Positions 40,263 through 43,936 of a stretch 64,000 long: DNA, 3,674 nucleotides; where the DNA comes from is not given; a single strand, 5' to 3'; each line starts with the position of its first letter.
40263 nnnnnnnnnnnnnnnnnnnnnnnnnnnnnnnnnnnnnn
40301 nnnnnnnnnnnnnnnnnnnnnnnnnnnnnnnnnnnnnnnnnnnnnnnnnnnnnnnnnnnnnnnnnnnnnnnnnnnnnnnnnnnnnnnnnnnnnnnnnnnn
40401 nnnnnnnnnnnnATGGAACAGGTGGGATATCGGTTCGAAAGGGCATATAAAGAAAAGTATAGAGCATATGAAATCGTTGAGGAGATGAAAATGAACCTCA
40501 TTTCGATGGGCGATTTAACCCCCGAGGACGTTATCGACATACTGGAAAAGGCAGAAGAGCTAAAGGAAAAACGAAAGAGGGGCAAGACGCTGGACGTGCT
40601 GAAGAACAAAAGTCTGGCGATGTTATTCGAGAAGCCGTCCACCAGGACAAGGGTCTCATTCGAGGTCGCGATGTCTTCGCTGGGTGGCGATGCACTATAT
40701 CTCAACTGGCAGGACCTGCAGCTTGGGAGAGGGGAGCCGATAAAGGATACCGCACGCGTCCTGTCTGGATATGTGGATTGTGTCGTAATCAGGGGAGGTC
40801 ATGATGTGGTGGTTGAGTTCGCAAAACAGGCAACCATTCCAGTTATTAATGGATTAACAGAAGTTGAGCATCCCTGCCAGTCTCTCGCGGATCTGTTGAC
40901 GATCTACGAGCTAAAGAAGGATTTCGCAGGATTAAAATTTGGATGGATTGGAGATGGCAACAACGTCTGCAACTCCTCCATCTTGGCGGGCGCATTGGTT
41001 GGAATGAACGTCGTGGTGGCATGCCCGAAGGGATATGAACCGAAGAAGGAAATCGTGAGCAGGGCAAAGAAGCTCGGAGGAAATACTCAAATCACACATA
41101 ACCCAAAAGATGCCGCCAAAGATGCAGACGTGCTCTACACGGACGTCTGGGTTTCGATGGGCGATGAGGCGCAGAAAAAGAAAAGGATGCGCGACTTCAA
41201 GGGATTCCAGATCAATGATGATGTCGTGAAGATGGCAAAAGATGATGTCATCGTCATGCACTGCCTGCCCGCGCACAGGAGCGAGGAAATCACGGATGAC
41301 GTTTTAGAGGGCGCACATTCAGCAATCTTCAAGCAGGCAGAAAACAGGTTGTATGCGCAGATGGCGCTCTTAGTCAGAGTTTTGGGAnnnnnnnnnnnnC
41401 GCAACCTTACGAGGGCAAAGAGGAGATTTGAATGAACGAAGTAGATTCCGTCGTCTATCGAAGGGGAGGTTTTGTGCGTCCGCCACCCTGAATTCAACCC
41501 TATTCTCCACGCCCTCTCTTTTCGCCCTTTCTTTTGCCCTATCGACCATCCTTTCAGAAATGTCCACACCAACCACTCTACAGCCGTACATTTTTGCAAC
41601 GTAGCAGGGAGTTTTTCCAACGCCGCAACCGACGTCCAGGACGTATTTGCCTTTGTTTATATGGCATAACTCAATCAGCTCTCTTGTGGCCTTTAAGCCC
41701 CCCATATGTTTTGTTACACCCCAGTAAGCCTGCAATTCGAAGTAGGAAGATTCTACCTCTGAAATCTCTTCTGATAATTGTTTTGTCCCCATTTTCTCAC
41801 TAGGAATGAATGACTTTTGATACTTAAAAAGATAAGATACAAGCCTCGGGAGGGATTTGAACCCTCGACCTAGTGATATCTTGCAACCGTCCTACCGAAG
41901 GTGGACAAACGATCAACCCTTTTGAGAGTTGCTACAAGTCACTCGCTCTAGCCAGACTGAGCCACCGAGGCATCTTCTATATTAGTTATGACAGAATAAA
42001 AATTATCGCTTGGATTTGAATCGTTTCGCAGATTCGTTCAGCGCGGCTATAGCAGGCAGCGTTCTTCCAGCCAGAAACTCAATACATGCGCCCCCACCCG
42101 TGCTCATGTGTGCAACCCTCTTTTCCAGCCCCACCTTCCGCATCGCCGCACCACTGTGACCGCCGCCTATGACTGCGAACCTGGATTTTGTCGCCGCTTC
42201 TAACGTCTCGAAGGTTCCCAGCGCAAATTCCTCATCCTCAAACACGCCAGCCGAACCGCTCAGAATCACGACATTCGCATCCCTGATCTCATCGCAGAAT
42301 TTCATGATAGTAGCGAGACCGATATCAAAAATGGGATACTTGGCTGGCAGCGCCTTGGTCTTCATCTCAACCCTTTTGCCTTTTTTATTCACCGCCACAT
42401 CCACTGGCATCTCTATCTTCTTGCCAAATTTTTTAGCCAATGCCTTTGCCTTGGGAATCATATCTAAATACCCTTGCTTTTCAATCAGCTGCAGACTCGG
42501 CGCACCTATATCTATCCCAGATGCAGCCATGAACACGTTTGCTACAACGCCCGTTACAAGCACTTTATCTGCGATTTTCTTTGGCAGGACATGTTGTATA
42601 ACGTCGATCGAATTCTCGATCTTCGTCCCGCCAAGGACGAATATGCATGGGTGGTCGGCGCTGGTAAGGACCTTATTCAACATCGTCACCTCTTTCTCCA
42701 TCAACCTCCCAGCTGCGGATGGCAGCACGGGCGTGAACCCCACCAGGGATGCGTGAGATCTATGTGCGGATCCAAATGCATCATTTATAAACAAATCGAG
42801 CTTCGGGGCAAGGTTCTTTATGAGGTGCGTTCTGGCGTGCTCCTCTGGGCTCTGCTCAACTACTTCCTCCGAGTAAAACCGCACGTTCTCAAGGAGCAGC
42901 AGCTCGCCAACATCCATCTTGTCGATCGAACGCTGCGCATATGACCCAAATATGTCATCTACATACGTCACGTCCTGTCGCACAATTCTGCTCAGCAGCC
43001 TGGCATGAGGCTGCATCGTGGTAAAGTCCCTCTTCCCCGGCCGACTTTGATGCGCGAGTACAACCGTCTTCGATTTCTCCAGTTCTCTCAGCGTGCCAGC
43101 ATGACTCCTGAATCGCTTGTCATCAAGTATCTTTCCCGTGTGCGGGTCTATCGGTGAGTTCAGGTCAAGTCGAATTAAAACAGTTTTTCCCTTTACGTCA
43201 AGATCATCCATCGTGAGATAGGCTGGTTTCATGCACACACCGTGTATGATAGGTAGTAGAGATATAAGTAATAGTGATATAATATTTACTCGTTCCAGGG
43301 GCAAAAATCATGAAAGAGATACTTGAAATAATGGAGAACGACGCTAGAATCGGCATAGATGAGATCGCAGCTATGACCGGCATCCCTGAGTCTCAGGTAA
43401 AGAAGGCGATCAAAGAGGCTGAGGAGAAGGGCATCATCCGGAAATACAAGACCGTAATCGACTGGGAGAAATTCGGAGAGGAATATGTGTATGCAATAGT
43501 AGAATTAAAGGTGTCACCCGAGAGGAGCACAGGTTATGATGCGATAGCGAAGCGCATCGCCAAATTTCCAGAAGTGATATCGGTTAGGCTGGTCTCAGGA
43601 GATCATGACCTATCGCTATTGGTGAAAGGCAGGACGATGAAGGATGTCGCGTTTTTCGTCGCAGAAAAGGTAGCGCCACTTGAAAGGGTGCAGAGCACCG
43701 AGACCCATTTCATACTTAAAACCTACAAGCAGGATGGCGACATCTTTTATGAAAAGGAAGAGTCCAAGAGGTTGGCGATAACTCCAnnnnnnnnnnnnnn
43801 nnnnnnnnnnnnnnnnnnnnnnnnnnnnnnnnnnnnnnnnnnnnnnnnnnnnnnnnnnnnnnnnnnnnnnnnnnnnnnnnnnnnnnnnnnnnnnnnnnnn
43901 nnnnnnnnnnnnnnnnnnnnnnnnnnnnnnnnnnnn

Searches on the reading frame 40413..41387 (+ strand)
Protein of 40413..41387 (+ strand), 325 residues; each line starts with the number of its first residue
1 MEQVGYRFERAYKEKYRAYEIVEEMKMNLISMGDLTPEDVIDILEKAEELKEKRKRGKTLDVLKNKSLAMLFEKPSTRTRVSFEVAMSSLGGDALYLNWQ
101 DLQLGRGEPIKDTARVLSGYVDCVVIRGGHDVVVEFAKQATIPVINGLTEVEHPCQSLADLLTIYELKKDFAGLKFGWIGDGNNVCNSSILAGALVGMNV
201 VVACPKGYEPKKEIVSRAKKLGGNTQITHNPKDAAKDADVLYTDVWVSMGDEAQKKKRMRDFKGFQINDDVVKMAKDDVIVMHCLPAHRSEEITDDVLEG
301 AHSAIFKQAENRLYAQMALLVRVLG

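Call 23: search_protein_families(library=pfam, proteins=[window:40413-41387:+], max_evalue=0.001)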
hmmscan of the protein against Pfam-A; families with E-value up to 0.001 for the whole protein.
window:40413-41387:+ (325 aa): 2 families
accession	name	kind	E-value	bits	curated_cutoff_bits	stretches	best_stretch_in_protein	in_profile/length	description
PF00185.30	OTCace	-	1.9e-60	203.9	29.4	1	173-321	2-155/157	Aspartate/ornithine carbamoyltransferase, Asp/Orn binding domain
PF02729.26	OTCace_N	-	1.5e-50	171.6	29.9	1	28-166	2-148/148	Aspartate/ornithine carbamoyltransferase, carbamoyl-P binding domain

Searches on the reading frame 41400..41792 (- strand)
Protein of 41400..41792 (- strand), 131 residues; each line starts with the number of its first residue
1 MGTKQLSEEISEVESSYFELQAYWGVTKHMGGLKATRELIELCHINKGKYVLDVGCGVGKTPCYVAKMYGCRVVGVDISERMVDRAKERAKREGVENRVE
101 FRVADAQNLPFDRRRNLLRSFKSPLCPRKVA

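Call 36: search_protein_families(library=pfam, proteins=[window:41400-41792:-], max_evalue=0.0001)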
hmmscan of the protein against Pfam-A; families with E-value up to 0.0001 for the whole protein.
window:41400-41792:- (131 aa): 16 families
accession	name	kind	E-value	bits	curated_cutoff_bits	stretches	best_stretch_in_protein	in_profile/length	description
PF13649.12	Methyltransf_25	-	1e-17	65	27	1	51-113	1-62/97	Methyltransferase domain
PF08241.18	Methyltransf_11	-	6.3e-15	56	21.2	1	52-112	1-57/95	Methyltransferase domain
PF13847.12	Methyltransf_31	-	1.3e-14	54.5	27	1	45-111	1-70/145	Methyltransferase domain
PF02353.26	CMAS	-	6e-12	45.9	27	1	37-110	52-125/273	Mycolic acid cyclopropane synthetase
PF01209.24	Ubie_methyltran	-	7.3e-10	39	20.1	1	39-113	39-114/233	ubiE/COQ5 methyltransferase family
PF08242.18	Methyltransf_12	-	7.8e-10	39.8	30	1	52-112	1-67/98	Methyltransferase domain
PF01135.25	PCMT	-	7.6e-09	36.1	20.3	1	38-106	64-133/210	Protein-L-isoaspartate(D-aspartate) O-methyltransferase (PCMT)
PF05175.20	MTS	-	2.2e-07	31.1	23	1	35-108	19-92/170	Methyltransferase small domain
PF13489.12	Methyltransf_23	-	4e-07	30.4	27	1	45-98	20-72/164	Methyltransferase domain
PF12847.13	Methyltransf_18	-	5.5e-07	30.1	27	1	44-106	11-74/151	Methyltransferase domain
PF01170.24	UPF0020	-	1.1e-06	28.9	22.3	1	71-110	77-116/197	RMKL-like, methyltransferase domain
PF08123.19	DOT1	-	4.9e-06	26.7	23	1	36-91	31-87/205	Histone methylation protein DOT1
PF13679.12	Methyltransf_32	-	7e-06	26.5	27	1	43-108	21-91/143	Methyltransferase domain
PF06325.19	PrmA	-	1.1e-05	25.6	22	1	45-104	159-218/296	Ribosomal protein L11 methyltransferase (PrmA)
PF01728.25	FtsJ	-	4.8e-05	23.8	24.1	1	38-100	11-68/181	FtsJ-like methyltransferase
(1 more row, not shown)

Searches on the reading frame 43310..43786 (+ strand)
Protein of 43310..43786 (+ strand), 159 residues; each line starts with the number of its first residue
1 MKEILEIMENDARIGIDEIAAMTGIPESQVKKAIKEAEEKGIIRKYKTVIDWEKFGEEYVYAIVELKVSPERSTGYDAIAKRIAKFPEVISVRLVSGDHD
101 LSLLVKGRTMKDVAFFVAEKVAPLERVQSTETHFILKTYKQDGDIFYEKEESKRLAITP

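Call 36: search_protein_families(library=pfam, proteins=[window:43310-43786:+], max_evalue=0.0001)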
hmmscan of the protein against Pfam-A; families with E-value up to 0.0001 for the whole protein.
window:43310-43786:+ (159 aa): 4 families
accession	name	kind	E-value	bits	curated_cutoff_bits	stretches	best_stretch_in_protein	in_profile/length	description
PF01037.27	AsnC_trans_reg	-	8.8e-16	58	25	1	64-138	1-73/73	Lrp/AsnC ligand binding domain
PF13412.12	HTH_24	-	2e-09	37.3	21.9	1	2-44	6-48/48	Winged helix-turn-helix DNA-binding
PF13404.12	HTH_AsnC-type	-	3.6e-05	23.9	27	1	3-35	7-39/42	AsnC-type helix-turn-helix domain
PF22482.2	AsnC_trans_reg_3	-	9.7e-05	22.9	24.4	0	77-142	25-89/95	PF0864 C-terminal dimeric alpha+beta barrel domain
